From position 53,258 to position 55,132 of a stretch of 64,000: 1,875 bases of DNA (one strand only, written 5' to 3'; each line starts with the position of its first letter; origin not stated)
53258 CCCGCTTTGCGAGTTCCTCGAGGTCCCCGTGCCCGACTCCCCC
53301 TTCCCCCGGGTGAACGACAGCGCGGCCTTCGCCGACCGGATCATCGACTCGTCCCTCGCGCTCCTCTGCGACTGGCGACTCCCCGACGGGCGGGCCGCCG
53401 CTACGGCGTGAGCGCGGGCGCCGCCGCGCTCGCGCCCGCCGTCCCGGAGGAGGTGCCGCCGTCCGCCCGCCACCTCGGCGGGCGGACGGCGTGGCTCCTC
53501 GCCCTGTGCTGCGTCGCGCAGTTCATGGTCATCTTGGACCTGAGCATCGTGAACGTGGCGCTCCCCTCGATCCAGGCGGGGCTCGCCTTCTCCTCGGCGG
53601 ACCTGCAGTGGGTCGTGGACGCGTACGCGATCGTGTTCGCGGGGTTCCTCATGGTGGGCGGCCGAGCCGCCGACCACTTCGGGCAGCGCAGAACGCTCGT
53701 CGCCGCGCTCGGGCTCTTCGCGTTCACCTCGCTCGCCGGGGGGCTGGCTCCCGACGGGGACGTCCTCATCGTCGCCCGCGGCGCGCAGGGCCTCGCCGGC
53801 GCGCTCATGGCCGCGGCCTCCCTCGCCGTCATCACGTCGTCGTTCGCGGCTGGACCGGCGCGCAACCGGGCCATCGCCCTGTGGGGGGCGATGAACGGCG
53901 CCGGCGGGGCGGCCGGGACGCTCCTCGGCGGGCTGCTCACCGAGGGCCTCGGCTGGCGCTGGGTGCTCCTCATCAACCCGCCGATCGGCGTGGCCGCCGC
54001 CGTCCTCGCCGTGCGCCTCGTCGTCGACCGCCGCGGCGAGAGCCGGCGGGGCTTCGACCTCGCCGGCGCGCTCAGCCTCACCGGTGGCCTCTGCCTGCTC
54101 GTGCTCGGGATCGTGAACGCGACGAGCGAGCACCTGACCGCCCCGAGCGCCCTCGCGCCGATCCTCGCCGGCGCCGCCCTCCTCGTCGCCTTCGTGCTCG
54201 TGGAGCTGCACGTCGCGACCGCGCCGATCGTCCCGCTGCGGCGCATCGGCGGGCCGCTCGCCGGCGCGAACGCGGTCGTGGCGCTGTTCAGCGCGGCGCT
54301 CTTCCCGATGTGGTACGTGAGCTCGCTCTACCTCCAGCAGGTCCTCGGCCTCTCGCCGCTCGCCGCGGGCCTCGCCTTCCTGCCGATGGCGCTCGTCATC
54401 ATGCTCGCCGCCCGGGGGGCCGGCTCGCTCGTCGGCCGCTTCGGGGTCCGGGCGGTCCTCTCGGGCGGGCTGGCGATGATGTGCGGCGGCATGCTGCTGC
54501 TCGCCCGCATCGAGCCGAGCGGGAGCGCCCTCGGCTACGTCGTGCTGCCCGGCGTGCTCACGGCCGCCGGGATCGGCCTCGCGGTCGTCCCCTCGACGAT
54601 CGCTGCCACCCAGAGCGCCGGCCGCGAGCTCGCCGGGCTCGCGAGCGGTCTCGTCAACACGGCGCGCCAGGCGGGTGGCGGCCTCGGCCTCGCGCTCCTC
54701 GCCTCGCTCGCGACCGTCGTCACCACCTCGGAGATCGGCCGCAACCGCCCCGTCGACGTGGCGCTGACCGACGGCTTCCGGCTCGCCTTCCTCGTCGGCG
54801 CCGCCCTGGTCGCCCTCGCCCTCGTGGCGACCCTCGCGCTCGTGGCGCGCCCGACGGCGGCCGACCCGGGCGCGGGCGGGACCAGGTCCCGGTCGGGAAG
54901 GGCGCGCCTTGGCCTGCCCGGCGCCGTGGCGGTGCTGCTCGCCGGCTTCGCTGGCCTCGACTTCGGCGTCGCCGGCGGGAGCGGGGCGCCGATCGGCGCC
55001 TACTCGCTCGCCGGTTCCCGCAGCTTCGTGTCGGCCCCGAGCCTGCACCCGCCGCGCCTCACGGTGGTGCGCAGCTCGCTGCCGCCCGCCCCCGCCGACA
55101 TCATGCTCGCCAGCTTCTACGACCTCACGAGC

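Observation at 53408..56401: MFS transporter covalently fused to an ASST-like domain through a topology-inverting 15th TM helix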

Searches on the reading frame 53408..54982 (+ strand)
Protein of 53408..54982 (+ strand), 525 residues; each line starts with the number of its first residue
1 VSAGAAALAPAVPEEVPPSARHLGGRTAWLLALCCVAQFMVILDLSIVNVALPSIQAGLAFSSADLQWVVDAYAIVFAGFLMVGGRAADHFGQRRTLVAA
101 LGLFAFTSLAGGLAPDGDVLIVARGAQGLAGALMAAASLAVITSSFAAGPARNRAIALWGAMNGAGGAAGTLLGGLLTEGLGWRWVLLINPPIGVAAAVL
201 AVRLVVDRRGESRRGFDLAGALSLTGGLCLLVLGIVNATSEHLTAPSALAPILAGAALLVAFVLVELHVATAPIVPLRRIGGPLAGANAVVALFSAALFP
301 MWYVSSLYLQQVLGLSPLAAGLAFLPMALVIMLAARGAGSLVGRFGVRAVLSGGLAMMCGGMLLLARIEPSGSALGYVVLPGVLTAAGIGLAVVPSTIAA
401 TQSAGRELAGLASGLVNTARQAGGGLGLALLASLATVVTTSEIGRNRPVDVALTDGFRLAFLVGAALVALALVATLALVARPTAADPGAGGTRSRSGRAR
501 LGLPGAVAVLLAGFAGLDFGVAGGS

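Call 72: search_protein_representatives(protein=window:53408-54982:+)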
Query: 525 residues. Proteins with E-value up to 0.001 (for the whole library): 78678; up to 1e-10: 37680; up to 1e-30: 6384. The best 150 are listed.
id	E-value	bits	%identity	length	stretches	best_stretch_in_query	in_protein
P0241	2.2e-166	570.9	65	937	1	40-524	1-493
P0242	2.7e-164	563.9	67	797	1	22-523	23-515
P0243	5.8e-157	539.8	60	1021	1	24-523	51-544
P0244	3.8e-153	527.2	62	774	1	24-521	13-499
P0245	5.5e-130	450.8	65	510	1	5-365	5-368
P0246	2.5e-119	415.7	68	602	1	18-366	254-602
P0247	3.9e-118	411.7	51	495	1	27-489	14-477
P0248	2.6e-111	389.2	49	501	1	17-484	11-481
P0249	1.4e-110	386.8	56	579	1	82-502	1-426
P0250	5.5e-105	368.3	60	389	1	162-521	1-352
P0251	8.0e-105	367.8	48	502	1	30-497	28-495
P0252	2.8e-102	359.4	49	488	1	29-492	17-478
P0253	2.4e-101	356.3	46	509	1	20-494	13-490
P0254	2.4e-99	349.7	45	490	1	29-486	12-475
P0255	3.4e-99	349.3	46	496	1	28-487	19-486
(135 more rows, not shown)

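Call 73: find_encoding_contigs(protein=P0247, flank=6000, max_places=3)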
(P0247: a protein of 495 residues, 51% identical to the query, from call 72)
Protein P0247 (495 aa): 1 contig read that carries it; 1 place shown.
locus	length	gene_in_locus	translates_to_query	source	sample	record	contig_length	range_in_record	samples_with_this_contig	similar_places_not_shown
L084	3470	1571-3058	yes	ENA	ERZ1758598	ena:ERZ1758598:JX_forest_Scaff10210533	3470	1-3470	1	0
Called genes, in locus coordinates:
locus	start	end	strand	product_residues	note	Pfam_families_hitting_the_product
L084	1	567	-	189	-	?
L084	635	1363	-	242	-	PF05988:DUF899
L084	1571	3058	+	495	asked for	PF07690:MFS_1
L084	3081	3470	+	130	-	?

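Call 74: find_encoding_contigs(protein=P0248, flank=6000, max_places=3)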
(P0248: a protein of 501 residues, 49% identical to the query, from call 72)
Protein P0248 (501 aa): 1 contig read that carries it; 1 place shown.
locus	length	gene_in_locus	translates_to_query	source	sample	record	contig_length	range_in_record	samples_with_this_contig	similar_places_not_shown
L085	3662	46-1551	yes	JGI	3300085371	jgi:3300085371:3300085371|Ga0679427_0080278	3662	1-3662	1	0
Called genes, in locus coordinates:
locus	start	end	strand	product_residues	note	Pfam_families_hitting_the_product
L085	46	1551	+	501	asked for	PF07690:MFS_1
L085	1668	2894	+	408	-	PF00151:Lipase (weak), PF24096:DUF7379 (faint), PF07819:PGAP1, PF12697:Abhydrolase_6 (weak)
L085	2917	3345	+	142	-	PF13622:4HBT_3 (weak), PF03061:4HBT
